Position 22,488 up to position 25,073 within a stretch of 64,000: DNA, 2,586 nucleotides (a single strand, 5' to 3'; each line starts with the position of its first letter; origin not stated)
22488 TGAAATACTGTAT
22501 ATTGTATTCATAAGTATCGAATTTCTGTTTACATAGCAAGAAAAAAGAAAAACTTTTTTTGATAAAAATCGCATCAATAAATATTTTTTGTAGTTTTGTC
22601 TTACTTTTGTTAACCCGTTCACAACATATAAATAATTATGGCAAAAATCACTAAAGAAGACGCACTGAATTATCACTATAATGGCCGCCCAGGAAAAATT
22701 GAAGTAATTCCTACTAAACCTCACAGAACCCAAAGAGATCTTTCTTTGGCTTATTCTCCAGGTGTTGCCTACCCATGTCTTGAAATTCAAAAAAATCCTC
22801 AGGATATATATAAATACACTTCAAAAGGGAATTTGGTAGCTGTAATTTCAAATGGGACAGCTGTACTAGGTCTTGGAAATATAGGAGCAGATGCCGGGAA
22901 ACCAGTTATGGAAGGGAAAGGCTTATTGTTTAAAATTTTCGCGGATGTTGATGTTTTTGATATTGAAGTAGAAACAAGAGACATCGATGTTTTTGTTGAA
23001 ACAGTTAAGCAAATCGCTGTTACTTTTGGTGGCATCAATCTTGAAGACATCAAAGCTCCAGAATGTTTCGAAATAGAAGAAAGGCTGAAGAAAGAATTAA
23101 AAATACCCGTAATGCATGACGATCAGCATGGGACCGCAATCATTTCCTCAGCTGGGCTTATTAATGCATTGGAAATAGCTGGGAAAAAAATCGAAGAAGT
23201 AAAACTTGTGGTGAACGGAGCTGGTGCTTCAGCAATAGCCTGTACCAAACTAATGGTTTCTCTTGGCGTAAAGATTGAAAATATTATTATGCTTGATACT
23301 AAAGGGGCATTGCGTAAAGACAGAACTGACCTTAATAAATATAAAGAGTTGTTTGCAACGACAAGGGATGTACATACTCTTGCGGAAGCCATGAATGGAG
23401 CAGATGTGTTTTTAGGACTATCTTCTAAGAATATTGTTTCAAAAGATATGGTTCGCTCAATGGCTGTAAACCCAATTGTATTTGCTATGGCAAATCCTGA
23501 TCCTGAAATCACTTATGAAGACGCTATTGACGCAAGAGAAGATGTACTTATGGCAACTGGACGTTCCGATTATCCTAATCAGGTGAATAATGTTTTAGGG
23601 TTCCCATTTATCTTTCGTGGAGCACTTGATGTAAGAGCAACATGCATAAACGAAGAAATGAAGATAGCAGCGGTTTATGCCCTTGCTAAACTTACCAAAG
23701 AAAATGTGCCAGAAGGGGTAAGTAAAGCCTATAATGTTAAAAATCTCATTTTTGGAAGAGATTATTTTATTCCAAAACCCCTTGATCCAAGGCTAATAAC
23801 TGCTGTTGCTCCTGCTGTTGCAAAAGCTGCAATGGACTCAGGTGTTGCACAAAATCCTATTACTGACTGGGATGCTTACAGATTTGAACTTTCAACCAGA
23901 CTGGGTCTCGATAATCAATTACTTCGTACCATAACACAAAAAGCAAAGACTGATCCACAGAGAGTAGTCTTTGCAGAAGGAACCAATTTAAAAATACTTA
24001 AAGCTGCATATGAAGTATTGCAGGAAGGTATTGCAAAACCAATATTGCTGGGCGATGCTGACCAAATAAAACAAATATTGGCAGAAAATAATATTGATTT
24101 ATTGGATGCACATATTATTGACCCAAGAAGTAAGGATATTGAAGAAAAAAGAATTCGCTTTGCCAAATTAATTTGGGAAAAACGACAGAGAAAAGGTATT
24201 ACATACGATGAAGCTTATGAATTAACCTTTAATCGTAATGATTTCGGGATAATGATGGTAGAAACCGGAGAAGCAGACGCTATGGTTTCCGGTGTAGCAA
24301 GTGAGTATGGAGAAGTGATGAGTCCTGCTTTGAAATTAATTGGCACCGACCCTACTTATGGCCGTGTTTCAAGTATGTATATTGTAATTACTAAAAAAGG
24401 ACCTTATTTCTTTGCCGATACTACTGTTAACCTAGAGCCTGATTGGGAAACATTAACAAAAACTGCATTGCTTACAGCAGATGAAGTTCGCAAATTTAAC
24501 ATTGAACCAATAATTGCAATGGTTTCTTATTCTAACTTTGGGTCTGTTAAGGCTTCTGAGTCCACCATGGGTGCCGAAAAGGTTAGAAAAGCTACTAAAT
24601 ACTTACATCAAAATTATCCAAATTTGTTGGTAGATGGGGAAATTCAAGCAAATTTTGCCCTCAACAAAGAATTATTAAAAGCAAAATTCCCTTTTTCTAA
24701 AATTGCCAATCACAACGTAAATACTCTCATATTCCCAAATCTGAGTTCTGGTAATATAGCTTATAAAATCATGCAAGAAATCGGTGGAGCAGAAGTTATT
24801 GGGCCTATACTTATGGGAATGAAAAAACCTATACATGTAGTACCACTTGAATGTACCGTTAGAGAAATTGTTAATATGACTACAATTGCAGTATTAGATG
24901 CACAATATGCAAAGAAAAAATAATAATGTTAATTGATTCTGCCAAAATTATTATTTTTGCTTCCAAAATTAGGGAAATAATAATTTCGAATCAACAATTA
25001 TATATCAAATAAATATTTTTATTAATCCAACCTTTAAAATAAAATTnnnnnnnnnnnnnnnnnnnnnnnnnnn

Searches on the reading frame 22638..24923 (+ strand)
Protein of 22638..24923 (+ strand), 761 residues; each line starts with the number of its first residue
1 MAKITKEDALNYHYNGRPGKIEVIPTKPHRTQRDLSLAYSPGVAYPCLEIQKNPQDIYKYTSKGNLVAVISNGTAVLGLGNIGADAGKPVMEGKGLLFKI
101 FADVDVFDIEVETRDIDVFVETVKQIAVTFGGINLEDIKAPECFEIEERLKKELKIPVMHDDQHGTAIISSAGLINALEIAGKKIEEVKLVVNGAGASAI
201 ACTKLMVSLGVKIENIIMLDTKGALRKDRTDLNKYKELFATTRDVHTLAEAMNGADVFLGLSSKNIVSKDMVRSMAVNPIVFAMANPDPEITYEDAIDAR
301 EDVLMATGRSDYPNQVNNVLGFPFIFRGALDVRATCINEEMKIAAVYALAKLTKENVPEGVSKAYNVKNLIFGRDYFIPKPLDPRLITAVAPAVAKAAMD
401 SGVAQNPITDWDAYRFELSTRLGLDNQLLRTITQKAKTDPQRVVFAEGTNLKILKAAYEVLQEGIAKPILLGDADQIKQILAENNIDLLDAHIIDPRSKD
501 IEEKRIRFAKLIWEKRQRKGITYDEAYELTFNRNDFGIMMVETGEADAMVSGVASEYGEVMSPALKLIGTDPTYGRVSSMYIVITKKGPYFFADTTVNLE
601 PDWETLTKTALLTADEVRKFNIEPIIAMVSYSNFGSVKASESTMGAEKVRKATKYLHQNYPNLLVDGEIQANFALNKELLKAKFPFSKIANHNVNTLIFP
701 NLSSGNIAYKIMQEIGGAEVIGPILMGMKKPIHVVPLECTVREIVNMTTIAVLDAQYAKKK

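Call 64: search_protein_families(library=pfam, proteins=[window:22638-24923:+], max_evalue=0.00001)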
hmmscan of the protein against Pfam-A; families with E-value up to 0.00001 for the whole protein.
window:22638-24923:+ (761 aa): 3 families
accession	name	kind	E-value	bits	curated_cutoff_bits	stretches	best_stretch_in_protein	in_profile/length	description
PF01515.24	PTA_PTB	-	2.8e-90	303.4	24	1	428-752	2-319/319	Phosphate acetyl/butaryl transferase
PF00390.24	malic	-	5e-30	105.1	23.1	1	19-151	2-182/182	Malic enzyme, N-terminal domain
PF03949.21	Malic_M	-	5.4e-21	75.5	23.5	1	165-358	3-230/258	Malic enzyme, NAD binding domain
